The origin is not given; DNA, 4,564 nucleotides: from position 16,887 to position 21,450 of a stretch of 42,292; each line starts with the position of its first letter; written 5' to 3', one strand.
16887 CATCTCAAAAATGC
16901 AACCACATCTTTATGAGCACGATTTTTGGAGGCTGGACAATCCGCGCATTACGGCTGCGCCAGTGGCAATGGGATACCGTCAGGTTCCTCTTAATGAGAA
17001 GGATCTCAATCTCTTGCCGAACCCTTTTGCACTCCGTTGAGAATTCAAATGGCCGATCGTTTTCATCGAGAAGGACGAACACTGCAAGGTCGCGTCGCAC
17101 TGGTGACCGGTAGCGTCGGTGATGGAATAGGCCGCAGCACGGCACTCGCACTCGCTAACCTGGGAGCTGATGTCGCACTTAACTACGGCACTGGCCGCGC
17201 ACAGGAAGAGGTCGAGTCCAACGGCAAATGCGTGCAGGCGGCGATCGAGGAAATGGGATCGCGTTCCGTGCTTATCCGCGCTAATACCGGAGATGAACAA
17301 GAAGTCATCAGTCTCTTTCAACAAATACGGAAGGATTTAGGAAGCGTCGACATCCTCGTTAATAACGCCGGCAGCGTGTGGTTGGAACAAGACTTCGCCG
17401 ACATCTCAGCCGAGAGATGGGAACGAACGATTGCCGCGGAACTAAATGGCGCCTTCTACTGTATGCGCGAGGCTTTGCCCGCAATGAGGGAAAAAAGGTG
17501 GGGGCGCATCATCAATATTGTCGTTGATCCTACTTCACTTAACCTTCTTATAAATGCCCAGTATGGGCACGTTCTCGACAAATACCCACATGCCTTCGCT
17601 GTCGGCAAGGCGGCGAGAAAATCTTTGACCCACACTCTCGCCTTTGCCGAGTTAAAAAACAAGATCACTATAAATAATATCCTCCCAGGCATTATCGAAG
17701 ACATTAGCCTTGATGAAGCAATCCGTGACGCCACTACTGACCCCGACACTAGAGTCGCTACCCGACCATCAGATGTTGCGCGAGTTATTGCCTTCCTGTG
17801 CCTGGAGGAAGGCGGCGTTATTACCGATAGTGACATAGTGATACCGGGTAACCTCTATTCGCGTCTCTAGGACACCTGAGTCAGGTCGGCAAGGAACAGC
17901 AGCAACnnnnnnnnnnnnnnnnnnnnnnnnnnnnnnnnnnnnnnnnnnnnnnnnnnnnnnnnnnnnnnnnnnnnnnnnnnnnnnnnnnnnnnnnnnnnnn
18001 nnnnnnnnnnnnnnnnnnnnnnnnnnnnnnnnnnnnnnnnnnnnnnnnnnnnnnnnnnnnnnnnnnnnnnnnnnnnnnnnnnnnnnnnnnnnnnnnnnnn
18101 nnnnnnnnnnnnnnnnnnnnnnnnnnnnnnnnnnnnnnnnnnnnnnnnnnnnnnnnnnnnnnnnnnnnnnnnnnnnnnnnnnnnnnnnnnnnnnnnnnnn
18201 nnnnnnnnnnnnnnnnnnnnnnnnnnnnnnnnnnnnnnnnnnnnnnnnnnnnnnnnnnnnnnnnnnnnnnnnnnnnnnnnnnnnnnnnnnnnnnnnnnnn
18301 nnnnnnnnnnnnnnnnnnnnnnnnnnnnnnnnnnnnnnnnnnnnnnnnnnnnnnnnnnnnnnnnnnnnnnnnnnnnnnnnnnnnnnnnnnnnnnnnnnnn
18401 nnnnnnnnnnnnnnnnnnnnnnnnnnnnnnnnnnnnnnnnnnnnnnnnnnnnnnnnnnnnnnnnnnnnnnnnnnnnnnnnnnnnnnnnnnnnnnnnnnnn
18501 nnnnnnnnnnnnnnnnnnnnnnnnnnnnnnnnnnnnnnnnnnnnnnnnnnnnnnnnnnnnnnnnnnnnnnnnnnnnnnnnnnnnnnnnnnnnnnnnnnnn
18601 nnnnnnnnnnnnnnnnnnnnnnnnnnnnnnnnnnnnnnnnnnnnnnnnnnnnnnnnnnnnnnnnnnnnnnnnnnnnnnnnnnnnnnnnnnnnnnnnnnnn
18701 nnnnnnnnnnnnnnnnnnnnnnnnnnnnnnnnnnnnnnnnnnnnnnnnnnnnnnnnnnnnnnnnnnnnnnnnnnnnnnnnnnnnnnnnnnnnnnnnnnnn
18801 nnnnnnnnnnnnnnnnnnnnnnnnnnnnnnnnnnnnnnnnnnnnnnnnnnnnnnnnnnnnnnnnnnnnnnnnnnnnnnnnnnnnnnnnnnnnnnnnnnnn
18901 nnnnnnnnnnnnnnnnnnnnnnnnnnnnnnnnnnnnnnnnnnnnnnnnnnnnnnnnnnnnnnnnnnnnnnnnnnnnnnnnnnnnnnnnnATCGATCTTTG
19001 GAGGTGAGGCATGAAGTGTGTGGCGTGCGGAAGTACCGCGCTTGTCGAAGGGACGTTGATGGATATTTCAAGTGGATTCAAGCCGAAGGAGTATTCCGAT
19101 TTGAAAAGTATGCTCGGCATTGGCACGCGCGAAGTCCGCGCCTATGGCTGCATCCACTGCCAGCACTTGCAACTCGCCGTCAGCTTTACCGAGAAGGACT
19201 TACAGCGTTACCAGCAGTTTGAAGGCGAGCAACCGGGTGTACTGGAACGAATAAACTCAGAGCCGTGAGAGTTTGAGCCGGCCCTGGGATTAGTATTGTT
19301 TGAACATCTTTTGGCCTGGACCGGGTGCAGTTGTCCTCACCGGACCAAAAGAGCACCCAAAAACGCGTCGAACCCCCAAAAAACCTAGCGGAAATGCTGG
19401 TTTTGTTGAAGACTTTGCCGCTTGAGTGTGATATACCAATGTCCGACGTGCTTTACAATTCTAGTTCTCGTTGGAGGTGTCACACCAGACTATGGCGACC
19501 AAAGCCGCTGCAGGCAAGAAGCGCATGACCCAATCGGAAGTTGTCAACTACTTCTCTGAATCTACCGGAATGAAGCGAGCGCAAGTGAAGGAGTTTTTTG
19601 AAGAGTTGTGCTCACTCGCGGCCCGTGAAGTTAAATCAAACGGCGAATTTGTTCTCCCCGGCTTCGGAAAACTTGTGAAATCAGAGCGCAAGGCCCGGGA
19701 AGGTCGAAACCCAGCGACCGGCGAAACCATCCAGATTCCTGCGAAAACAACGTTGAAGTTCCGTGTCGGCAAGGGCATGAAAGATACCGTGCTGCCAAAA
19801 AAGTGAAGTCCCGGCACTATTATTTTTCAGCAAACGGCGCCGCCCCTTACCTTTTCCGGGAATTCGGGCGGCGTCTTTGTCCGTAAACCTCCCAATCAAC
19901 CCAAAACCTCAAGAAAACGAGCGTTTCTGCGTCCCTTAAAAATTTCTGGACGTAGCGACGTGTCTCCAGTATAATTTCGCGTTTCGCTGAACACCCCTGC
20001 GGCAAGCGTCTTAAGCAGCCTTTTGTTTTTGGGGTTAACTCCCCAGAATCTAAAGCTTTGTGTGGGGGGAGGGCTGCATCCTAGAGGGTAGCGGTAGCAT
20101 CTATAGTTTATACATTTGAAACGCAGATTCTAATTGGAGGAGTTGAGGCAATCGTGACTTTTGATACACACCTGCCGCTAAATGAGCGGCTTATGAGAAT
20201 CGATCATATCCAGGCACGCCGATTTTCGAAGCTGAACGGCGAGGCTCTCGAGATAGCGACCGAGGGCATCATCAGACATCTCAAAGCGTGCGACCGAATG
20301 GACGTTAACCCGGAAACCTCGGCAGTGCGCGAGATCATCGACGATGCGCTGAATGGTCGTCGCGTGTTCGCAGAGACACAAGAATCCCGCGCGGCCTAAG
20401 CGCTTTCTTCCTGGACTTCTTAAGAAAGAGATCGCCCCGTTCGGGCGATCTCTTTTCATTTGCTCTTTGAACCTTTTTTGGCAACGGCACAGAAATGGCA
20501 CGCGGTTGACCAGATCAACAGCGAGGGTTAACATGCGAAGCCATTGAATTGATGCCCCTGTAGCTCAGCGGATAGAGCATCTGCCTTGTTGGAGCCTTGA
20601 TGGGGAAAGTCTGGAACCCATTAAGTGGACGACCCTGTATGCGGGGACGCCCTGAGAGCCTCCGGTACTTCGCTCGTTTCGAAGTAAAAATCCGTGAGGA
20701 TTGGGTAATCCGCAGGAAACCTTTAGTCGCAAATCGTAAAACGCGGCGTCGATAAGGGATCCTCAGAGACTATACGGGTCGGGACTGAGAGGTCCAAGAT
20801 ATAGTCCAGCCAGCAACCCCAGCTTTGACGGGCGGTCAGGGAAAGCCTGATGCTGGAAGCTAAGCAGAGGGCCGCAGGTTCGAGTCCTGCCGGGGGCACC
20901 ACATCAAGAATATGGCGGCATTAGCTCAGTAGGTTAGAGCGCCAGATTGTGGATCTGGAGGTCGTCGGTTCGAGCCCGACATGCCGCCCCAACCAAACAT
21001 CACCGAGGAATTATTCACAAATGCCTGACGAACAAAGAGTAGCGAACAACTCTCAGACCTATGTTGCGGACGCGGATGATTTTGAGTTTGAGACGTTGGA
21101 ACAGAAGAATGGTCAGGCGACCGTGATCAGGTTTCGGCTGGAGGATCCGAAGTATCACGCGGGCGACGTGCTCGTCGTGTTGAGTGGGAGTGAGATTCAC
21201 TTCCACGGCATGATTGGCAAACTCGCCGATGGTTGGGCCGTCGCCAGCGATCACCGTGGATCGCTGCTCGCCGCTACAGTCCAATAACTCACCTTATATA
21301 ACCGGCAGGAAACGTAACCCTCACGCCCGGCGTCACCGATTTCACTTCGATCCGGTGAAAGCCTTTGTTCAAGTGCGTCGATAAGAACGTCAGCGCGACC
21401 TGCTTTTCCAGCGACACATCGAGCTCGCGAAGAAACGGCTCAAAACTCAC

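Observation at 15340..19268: YcaO operon headed by a (Gly5-Lys)n repeat peptide: candidate undescribed RiPP-like system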

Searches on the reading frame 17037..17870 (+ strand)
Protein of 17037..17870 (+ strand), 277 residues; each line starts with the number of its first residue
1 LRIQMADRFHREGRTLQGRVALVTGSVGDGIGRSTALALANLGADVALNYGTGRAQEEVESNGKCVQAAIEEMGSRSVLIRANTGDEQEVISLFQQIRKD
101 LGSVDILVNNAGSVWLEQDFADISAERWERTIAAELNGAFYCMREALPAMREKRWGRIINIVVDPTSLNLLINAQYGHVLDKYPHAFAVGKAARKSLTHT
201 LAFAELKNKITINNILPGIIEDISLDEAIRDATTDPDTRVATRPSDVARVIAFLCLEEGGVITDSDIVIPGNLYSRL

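Call 4: search_protein_families(library=pfam, proteins=[window:17037-17870:+], max_evalue=0.01)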
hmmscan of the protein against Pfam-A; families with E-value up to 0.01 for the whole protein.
window:17037-17870:+ (277 aa): 3 families
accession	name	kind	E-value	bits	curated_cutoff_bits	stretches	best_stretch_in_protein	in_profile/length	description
PF13561.12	adh_short_C2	-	4e-35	122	27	1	29-269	6-231/236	Enoyl-(Acyl carrier protein) reductase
PF00106.31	adh_short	-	2.3e-33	115.8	26.6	1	19-221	1-183/195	short chain dehydrogenase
PF08659.16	KR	-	1.7e-06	28.5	22.6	1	21-140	3-117/180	KR domain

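Call 5: search_protein_families(library=ncbifam, proteins=[window:17037-17870:+], max_evalue=0.01)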
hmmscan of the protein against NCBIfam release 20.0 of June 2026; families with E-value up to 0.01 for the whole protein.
window:17037-17870:+ (277 aa): 207 families (the best 25 are shown)
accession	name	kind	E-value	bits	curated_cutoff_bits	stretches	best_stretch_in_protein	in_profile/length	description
NF012208.0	SDR_dihy_bifunc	exception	4.5e-35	121.3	325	1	21-269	1-227/233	bifunctional dihydropteridine reductase/dihydrofolate reductase TmpR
NF009466.0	PRK12826.1-2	subfamily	5.8e-35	120.9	222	1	18-274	3-245/248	3-oxoacyl-ACP reductase FabG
NF005975.0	PRK08063.1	equivalog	6.5e-34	117.3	328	1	17-271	3-244/250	enoyl-[acyl-carrier-protein] reductase FabL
NF009384.0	PRK12743.1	equivalog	1.3e-33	116.3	264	1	17-273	5-247/258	SDR family oxidoreductase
TIGR01829.1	AcAcCoA_reduct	subfamily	6.1e-33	114.5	302.1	1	19-274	1-241/242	acetoacetyl-CoA reductase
NF005806.0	PRK07666.1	equivalog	1.4e-31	109.6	286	1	15-258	4-225/239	3-ketoacyl-ACP reductase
NF004198.0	PRK05653.1-3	equivalog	4.2e-31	108.3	296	1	15-272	4-245/248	3-oxoacyl-ACP reductase FabG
NF005559.1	PRK07231.1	subfamily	6.4e-31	107.7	215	1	16-272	2-246/249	glucose 1-dehydrogenase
TIGR01830.1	3oxo_ACP_reduc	equivalog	1e-30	107.2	297.75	1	21-273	1-238/239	3-oxoacyl-[acyl-carrier-protein] reductase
NF053807.1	RhamDHLra1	equivalog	1.4e-30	106.8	400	1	16-276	2-250/252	L-rhamnose 1-dehydrogenase Lra1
NF009093.0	PRK12429.1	subfamily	3.7e-30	105.1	258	1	15-234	2-201/259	3-hydroxybutyrate dehydrogenase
NF009464.0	PRK12824.1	subfamily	3.9e-30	105.3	269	1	19-274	3-243/245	3-oxoacyl-ACP reductase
NF004791.0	PRK06138.1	equivalog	5.5e-30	104.5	312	1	15-271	2-247/252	SDR family oxidoreductase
NF009468.0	PRK12826.1-4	equivalog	5.7e-30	104.8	318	1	15-271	4-245/256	SDR family oxidoreductase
TIGR01963.1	PHB_DH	subfamily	1.3e-29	103.2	307.05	1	19-227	2-190/255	3-hydroxybutyrate dehydrogenase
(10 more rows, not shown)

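Call 40: search_protein_families(library=padloc, proteins=[window:17037-17870:+], max_evalue=0.01)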
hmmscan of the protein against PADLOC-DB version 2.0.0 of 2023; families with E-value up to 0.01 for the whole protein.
window:17037-17870:+ (277 aa): 0 families

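Call 54: search_solved_structures(query=window:17037-17870:+, max_evalue=1e-20)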
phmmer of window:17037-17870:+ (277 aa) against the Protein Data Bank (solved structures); distinct sequences matched with E-value up to 1e-20: 15.
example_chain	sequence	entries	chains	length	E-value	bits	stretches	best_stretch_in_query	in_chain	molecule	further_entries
7x5j_D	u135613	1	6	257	7.9e-28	100.8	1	15-272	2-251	3-oxoacyl-ACP reductase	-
2et6_A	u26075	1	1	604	1.2e-24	90.4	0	18-167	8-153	(3R)-hydroxyacyl-CoA dehydrogenase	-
9c5k_A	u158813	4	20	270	1.3e-24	90.3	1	11-230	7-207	Hydroxybutyrate dehydrogenase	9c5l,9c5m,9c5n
9c5h_A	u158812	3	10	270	3.6e-24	88.8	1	11-230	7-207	Hydroxybutyrate dehydrogenase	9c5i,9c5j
3sj7_A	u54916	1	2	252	5.4e-24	88.2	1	17-274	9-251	3-oxoacyl-(Acyl-carrier-protein) reductase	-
9c5o_A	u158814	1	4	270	1.5e-23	86.8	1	11-230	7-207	Hydroxybutyrate dehydrogenase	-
3osu_A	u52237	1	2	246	1.7e-23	86.6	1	19-274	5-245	3-oxoacyl-[acyl-carrier-protein] reductase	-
3v2h_A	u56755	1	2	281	1.8e-22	83.2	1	16-231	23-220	D-beta-hydroxybutyrate dehydrogenase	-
2uvd_A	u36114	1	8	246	4.4e-22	82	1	16-272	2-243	3-OXOACYL-(ACYL-CARRIER-PROTEIN) REDUCTASE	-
3woh_A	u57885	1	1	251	1.1e-21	80.7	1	15-272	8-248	SiaM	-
2ph3_A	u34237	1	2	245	3.5e-21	79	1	19-273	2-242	3-oxoacyl-[acyl carrier protein] reductase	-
3lyl_A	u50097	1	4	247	6.9e-21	78.1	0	16-274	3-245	3-oxoacyl-(Acyl-carrier-protein) reductase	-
1ybv_A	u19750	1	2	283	9.8e-21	77.6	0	13-271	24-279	TRIHYDROXYNAPHTHALENE REDUCTASE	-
1doh_A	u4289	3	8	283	9.8e-21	77.6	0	13-271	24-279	TRIHYDROXYNAPHTHALENE REDUCTASE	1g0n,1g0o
4jro_A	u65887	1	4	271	1e-20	77.5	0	9-273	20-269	FabG protein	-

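Call 123: search_solved_structures(query=window:17049-17870:+, max_evalue=1e-22, show_alignments=3)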
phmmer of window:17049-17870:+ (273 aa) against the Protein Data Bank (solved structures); distinct sequences matched with E-value up to 1e-22: 7.
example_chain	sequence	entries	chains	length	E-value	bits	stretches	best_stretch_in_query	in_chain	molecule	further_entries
7x5j_D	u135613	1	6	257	7.6e-28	100.9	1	11-268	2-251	3-oxoacyl-ACP reductase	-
2et6_A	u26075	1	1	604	1.2e-24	90.4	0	14-163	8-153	(3R)-hydroxyacyl-CoA dehydrogenase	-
9c5k_A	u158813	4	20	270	1.3e-24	90.3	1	8-226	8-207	Hydroxybutyrate dehydrogenase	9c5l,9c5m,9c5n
9c5h_A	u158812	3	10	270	3.5e-24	88.9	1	8-226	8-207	Hydroxybutyrate dehydrogenase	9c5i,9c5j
3sj7_A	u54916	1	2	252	5.2e-24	88.3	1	13-270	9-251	3-oxoacyl-(Acyl-carrier-protein) reductase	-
9c5o_A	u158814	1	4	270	1.5e-23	86.8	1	8-226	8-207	Hydroxybutyrate dehydrogenase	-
3osu_A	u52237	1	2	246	1.6e-23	86.7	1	15-270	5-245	3-oxoacyl-[acyl-carrier-protein] reductase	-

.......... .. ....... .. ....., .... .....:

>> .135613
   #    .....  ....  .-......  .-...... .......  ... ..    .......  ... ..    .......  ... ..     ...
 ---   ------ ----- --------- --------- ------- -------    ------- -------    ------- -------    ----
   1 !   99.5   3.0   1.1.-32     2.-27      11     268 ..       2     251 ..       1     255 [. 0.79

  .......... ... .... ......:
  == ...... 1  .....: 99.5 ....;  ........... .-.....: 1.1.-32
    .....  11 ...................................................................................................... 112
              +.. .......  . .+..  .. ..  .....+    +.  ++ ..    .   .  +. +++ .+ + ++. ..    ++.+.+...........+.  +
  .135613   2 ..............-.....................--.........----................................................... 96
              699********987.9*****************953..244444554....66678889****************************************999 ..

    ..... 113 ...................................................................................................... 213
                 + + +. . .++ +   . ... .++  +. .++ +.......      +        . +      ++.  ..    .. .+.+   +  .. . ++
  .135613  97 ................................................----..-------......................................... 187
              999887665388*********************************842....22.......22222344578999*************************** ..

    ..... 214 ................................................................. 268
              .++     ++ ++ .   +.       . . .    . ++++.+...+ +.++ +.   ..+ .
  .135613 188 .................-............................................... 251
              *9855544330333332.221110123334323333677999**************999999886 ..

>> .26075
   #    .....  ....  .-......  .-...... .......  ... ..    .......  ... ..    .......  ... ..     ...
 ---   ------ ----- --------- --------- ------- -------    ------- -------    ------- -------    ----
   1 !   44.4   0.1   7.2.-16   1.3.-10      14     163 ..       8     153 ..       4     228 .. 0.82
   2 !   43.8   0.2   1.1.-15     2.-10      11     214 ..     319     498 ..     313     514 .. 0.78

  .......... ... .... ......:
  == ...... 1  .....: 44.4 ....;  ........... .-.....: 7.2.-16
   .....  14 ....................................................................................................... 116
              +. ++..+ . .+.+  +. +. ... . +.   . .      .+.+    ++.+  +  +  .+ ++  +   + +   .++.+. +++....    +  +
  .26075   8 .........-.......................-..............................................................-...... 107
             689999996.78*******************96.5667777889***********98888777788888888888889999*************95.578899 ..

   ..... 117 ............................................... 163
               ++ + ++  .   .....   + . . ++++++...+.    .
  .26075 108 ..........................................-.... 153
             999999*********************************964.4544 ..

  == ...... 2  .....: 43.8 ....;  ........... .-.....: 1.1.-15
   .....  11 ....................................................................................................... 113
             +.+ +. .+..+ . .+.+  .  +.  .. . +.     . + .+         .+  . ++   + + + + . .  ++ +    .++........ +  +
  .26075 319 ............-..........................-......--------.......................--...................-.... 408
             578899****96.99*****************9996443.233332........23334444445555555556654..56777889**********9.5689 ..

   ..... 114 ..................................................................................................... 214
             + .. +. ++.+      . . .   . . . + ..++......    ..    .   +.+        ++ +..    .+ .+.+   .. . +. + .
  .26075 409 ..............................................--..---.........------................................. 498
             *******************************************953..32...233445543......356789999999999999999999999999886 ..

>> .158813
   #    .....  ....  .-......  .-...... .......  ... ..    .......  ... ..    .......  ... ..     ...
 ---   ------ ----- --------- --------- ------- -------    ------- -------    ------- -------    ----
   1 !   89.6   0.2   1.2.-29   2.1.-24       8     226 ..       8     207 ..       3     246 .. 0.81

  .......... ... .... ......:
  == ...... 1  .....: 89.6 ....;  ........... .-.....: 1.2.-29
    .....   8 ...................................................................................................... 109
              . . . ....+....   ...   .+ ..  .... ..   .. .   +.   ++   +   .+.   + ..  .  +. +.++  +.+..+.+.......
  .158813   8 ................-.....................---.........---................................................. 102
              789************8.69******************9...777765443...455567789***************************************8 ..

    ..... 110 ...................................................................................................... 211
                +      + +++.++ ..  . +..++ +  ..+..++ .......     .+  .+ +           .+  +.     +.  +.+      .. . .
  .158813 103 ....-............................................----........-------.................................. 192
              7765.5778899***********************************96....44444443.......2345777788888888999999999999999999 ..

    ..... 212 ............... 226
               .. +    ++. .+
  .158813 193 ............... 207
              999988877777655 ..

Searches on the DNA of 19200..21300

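Call 91: search_rna_families(source=window, start=19200, end=21300, threshold=evalue, max_evalue=0.1)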
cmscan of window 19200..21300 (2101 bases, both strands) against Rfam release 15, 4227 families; matches with E-value up to 0.1: 3.
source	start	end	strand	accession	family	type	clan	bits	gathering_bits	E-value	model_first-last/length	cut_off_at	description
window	20915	20988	+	RF00005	tRNA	Gene; tRNA;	CL00001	70.9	29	6e-15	1-71/71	no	tRNA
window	20581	20822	+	RF00028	Intron_gpI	Intron;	-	38.4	50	9.7e-08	1-253/253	no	Group I catalytic intron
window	20843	20974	+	RF02553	YrlA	Gene; sRNA;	-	23.2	69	0.057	1-114/114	no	Y RNA-like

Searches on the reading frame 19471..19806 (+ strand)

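Call 4: search_protein_families(library=pfam, proteins=[window:19471-19806:+], max_evalue=0.01)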
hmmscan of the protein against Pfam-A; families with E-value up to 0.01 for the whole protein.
window:19471-19806:+ (111 aa): 2 families
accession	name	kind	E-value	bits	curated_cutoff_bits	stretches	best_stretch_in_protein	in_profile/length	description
PF00216.26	Bac_DNA_binding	-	9.8e-26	90.3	22.4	1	19-107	1-89/90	Bacterial DNA-binding protein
PF18291.6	HU-HIG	-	0.0017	18.9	26.2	1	14-107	27-118/125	HU domain fused to wHTH, Ig, or Glycine-rich motif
